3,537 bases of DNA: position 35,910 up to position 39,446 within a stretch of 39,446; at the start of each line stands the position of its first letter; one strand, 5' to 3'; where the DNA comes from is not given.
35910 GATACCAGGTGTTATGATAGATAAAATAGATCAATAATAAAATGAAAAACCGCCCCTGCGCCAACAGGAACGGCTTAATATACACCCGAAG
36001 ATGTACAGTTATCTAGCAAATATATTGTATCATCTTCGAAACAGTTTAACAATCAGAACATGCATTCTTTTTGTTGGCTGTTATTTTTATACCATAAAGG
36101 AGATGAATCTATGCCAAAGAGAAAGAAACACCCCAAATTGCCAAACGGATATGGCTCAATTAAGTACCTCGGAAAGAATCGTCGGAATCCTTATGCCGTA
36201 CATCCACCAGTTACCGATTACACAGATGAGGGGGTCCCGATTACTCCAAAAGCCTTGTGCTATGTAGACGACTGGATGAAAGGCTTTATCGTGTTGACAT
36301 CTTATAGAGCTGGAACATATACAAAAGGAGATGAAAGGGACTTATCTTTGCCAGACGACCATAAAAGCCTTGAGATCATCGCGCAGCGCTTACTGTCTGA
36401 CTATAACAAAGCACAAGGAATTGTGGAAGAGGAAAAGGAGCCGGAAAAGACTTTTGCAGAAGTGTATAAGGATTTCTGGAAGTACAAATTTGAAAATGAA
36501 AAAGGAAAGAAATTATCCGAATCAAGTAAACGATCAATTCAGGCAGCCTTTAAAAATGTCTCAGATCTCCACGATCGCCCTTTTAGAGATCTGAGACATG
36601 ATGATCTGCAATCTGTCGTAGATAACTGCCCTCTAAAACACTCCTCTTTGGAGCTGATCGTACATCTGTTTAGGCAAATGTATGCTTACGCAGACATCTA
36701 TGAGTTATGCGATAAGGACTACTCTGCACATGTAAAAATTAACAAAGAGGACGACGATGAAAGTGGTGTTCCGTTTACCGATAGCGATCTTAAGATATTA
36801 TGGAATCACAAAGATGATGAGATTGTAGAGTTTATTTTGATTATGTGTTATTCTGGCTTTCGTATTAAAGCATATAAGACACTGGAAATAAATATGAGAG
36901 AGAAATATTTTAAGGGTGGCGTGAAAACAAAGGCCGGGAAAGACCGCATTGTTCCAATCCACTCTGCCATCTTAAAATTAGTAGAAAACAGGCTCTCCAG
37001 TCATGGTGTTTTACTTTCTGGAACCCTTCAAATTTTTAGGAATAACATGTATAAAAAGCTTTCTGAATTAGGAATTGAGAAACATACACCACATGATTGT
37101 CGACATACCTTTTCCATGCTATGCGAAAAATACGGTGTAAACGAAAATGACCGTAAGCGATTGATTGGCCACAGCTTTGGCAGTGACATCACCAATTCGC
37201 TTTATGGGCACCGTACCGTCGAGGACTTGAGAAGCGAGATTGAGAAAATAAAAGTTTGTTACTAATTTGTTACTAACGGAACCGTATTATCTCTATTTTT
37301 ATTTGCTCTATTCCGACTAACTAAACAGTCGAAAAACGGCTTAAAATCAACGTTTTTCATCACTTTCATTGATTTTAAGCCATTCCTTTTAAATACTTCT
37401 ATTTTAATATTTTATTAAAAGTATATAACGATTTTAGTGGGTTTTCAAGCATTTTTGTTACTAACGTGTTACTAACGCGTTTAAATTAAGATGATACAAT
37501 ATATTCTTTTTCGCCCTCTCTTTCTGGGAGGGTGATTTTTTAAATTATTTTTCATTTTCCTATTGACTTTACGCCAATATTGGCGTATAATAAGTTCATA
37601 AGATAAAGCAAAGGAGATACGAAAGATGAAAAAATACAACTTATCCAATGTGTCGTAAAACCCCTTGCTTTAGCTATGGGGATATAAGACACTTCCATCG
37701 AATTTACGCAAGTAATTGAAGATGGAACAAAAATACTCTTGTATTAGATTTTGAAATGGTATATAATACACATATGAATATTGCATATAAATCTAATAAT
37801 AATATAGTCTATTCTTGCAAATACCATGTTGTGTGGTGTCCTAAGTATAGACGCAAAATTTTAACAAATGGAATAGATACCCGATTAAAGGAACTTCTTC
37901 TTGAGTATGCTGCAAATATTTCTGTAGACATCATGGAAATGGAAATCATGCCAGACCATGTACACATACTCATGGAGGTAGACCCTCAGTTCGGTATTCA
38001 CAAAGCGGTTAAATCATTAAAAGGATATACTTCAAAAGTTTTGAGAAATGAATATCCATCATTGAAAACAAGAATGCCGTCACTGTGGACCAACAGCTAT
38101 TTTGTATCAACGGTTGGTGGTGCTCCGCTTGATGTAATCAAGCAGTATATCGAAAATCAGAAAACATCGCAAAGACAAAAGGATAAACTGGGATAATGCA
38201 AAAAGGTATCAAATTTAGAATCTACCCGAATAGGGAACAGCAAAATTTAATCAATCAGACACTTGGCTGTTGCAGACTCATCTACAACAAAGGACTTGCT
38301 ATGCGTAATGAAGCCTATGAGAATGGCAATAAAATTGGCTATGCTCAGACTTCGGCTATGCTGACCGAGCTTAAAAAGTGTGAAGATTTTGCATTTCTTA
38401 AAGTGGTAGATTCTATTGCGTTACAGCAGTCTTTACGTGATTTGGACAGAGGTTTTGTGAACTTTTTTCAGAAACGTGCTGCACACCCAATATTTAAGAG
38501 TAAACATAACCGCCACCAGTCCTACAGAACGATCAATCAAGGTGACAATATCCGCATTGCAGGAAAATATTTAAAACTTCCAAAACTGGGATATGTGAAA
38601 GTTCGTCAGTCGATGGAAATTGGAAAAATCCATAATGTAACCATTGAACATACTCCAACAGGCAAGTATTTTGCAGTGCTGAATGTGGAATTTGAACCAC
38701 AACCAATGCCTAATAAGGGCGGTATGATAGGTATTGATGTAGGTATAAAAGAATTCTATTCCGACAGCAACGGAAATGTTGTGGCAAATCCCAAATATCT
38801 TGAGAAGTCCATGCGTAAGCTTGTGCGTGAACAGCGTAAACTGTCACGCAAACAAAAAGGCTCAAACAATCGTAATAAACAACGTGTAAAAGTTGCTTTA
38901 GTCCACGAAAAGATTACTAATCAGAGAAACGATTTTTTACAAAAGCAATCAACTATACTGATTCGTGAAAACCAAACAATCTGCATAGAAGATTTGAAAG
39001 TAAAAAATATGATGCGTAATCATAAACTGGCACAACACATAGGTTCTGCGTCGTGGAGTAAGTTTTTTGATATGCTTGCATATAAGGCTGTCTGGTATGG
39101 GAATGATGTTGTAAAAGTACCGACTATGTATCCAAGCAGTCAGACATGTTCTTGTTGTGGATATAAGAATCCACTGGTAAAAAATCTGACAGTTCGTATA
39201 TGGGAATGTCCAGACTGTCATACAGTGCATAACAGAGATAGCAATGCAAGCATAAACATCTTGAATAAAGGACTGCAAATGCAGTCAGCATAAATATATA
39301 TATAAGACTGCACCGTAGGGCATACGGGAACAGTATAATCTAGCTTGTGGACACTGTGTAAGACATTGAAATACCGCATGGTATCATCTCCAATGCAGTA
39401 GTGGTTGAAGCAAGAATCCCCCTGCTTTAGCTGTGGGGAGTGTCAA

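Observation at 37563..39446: Intact TnpA-TnpB-omegaRNA IS200/IS605 element inserted inside codon 7 of a phage accessory gene; ends, TAM and guide can be read from the sequence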

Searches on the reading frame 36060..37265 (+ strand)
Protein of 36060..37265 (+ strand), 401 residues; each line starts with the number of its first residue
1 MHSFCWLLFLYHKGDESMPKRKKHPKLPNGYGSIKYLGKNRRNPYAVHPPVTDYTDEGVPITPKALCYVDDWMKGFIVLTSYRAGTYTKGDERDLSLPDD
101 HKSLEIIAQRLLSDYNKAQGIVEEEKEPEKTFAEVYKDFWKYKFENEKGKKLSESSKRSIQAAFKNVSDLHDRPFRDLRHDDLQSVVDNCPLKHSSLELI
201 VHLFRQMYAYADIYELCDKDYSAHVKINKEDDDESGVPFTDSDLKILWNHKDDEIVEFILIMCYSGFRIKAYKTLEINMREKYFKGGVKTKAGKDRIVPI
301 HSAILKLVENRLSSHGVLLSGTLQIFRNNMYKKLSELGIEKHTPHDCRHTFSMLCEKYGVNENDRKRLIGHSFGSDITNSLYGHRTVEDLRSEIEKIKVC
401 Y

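Call 5: search_protein_families(library=pfam, proteins=[window:36060-37265:+])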
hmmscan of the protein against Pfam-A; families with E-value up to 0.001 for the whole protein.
window:36060-37265:+ (401 aa): 1 family
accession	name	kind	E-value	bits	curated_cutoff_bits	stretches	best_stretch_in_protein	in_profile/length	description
PF00589.27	Phage_integrase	-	1.4e-07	31.9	27.1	1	258-375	27-160/172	Phage integrase family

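Call 33: search_protein_families(library=phrogs, proteins=[window:36060-37265:+], max_evalue=0.01)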
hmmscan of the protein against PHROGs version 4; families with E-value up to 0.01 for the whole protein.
window:36060-37265:+ (401 aa): 2 families
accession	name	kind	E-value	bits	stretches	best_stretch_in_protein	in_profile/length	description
phrog_1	-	integration and excision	7.6e-26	92.5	1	107-397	147-447/611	integrase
phrog_216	-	integration and excision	2.3e-09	37.8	1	273-397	94-236/301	integrase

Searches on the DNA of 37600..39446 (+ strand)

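Call 9: search_dna_similar(query=window:37600-39446:+, collection=phages, mode=distant)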
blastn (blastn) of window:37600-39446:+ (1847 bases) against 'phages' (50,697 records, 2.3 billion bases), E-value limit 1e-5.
Records with a match: 40; places in all: 46; records where one place covers at least 80% of the query: 0.
Best place of each record, by identity: 90-95% 1; 80-90% 2; 60-80% 37.
By first word of the organism name: Prevotella 15; Helicobacter 13; Bacteriophage 4; Geobacillus 2; Clostridium 2; Enterocloster 1; Clostridioides 1; Enterococcus 1; Fusobacterium 1.
By host as written in the record: Prevotella sp. 15; Helicobacter pylori 7; - 6; Clostridium botulinum type C strain C-Stockholm 2; Helicobacter pylori B45 2; Enterocloster bolteae DA473 1; Clostridioides difficile HGP05 1; Enterococcus faecium 1; and 5 more.
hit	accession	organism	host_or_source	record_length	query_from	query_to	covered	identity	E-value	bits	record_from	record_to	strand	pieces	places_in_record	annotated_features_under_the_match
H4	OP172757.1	Enterocloster phage CB473P3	Enterocloster bolteae DA473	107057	597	1847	68%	73.2%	0e+0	735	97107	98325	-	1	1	hypothetical protein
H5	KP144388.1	Geobacillus virus E3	failed fermentation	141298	1268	1664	21%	65.3%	4e-15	90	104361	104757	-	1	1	transposase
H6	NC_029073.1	Geobacillus virus E3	failed fermentation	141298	1268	1664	21%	65.3%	4e-15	90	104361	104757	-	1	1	transposase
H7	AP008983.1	Clostridium phage c-st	Clostridium botulinum type C strain ...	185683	1288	1662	20%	68.9%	9e-30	139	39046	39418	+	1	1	putative IS transposase (OrfB)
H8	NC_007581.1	Clostridium phage c-st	Clostridium botulinum type C strain ...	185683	1288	1662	20%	68.9%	9e-30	139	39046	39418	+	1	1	transposase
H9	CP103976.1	Clostridioides phage HGP05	Clostridioides difficile HGP05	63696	1310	1673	20%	69.5%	3e-29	137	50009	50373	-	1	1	record has no annotation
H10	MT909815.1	Enterococcus phage iF6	Enterococcus faecium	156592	1276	1613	18%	65.4%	1e-9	72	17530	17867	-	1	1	transposase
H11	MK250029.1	Prevotella phage Lak-C1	Prevotella sp.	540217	1251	1436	10%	69.1%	3e-10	73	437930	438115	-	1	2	record has no annotation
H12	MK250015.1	Prevotella phage Lak-A1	Prevotella sp.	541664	1251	1436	10%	69.1%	3e-10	73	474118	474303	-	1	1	record has no annotation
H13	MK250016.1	Prevotella phage Lak-A1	Prevotella sp.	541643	1251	1436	10%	69.1%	3e-10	73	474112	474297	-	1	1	record has no annotation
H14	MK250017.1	Prevotella phage Lak-A1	Prevotella sp.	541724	1251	1436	10%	69.1%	3e-10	73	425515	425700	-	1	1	record has no annotation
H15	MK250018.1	Prevotella phage Lak-A1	Prevotella sp.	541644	1251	1436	10%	69.1%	3e-10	73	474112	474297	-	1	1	record has no annotation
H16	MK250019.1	Prevotella phage Lak-A2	Prevotella sp.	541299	1251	1436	10%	69.1%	3e-10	73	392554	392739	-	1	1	record has no annotation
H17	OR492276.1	Fusobacterium phage phiKSUM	Fusobacterium sp.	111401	1379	1561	10%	69.7%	2e-7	65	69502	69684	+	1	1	transposase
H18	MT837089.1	Bacteriophage sp.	human fecal samples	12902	1709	1847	8%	88.6%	2e-39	171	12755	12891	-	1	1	record has no annotation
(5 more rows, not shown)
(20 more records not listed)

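Call 27: search_rna_families(source=window, start=39000, end=39446, threshold=evalue, max_evalue=10)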
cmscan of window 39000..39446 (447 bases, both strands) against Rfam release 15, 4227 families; matches with E-value up to 10: 3.
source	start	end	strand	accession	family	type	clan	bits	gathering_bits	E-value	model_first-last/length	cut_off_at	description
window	39049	39138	+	RF01281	snoR35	Gene; snRNA; snoRNA; CD-box;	CL00053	16.8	40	0.4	1-81/81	no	Small nucleolar RNA snoR35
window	39272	39393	+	RF01087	PK-repZ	Cis-reg;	-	14.8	44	0.79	1-150/150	no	Pseudoknot of the regulatory region of the repZ gene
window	39273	39318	-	RF00667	mir-33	Gene; miRNA;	-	13.4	50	4.4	1-69/69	no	mir-33 microRNA precursor family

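Call 50: build_rna_model(alignment_id=A2)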
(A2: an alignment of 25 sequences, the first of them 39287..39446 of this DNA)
Model R1 built from alignment A2 (25 sequences, 188 columns); structure: RNAalifold consensus.
model positions 161; base pairs 29; branch points 2; effective number of sequences 1.41; information 0.591 bits per position. Calibrated on 0.2 Mb of random sequence (short: E-values are rough).
structure used (alignment columns):
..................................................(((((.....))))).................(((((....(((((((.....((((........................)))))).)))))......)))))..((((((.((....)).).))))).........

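Call 51: search_with_rna_model(model_id=R1, sources=[L347, L348, window], max_evalue=10, filters=off, show_alignments=3)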
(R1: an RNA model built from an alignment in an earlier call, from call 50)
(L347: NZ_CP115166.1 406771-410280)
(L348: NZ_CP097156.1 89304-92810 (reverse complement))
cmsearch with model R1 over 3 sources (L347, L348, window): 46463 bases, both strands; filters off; matches with E-value up to 10: 37.
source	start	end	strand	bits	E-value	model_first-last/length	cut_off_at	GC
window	39282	39446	+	179.1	4.3e-57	1-161/161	no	0.44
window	1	119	+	115.2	4.3e-36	30-161/161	no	0.45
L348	2289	2422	+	38.2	8.8e-11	1-161/161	no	0.57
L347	2292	2425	+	34.5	1.5e-09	1-161/161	no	0.6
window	37592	37688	+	21.4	2.8e-05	1-161/161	no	0.34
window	23151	23245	-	13.4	0.012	1-161/161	no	0.42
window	15688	15725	+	9.3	0.27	1-161/161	no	0.29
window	25674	25750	-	8.4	0.55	1-161/161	no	0.39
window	39261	39356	-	7.6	1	1-161/161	no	0.4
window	24132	24201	+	7.3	1.2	56-129/161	no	0.41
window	20197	20279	-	6.9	1.7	1-161/161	no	0.42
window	28659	28738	-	6.9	1.8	1-161/161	no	0.34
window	34698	34738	-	6.6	2.2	1-161/161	no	0.17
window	10507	10545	-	6.5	2.3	1-161/161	no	0.31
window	16188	16237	-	6.3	2.6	1-161/161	no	0.36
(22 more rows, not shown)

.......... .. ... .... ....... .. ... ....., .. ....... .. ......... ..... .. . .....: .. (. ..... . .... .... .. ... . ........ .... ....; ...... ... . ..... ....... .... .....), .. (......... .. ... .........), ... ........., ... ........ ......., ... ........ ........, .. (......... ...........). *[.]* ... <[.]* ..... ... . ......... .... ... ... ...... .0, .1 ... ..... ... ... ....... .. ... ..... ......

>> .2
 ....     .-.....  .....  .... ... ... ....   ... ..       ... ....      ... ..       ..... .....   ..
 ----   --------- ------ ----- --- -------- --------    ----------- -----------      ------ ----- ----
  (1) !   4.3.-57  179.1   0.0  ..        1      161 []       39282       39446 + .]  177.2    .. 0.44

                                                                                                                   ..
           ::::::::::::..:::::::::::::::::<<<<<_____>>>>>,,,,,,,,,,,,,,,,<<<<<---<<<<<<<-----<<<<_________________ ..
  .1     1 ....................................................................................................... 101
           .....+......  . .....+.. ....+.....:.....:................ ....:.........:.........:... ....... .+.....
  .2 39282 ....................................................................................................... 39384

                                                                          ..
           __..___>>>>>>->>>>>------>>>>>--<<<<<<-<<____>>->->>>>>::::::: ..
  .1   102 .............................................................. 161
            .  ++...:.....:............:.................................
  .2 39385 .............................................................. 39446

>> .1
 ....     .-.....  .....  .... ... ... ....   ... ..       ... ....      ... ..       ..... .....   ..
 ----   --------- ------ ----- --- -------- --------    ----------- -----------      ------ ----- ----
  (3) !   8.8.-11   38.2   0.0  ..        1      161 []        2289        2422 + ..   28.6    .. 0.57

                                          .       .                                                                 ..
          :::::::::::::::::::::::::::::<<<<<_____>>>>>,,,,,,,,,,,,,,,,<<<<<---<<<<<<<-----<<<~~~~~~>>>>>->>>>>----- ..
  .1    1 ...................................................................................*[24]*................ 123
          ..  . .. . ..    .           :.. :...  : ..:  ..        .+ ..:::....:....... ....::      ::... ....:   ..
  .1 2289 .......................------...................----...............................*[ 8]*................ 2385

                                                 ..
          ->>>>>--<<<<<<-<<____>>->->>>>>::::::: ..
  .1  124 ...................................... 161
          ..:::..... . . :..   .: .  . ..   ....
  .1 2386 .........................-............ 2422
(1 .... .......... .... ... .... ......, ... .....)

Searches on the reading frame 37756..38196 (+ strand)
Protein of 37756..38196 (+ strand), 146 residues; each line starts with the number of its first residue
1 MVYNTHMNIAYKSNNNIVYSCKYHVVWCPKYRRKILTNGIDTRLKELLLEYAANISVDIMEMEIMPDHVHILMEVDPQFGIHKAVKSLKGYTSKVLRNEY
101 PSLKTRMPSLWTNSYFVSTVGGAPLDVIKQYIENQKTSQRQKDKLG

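Call 5: search_protein_families(library=pfam, proteins=[window:37756-38196:+])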
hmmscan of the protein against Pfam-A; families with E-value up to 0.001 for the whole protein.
window:37756-38196:+ (146 aa): 1 family
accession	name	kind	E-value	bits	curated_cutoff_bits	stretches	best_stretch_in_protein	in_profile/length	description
PF01797.21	Y1_Tnp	-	1.8e-44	151.2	23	1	18-135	2-121/121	Transposase IS200 like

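Call 22: search_solved_structures(query=window:37756-38196:+, show_alignments=2)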
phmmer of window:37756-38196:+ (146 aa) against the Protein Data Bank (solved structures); distinct sequences matched with E-value up to 0.001: 8.
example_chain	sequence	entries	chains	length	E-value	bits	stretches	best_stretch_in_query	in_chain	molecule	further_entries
2vhg_A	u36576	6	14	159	1.2e-56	193.8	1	9-144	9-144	TRANSPOSASE ORFA | Putative transposase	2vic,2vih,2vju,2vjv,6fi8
2a6m_A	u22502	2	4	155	1.3e-56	193.7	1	9-144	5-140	ISHp608 transposase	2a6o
2ec2_A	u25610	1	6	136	9.5e-29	103.4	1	10-143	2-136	136aa long hypothetical transposase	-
2f4f_A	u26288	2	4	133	1.7e-26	96.2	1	11-139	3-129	Transposase, putative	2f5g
2xma_A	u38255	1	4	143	1e-25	93.6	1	9-136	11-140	TRANSPOSASE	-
2xm3_A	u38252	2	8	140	1e-25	93.6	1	10-136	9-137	TRANSPOSASE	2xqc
2xo6_A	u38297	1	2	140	3.6e-25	91.8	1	10-136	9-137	TRANSPOSASE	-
2fyx_A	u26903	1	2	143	6.7e-23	84.5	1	10-137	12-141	transposase, putative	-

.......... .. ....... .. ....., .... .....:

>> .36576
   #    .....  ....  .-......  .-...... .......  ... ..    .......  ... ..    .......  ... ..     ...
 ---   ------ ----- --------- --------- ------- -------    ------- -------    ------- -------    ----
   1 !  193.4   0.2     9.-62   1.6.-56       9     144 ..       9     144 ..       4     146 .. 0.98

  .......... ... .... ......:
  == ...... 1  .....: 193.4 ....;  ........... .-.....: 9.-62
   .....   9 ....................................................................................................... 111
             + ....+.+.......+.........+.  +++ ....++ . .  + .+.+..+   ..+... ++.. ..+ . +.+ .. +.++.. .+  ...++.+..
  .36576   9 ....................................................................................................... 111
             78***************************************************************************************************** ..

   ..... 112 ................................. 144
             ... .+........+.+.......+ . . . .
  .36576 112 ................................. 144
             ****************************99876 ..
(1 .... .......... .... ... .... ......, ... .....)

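Call 33: search_protein_families(library=phrogs, proteins=[window:37756-38196:+], max_evalue=0.01)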
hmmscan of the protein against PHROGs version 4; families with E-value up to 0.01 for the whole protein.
window:37756-38196:+ (146 aa): 2 families
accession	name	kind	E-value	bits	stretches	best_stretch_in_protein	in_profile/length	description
phrog_2577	-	integration and excision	2.1e-52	177.8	1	9-139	3-133/134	transposase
phrog_2393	-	integration and excision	1.7e-21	77.4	1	72-145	2-77/83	transposase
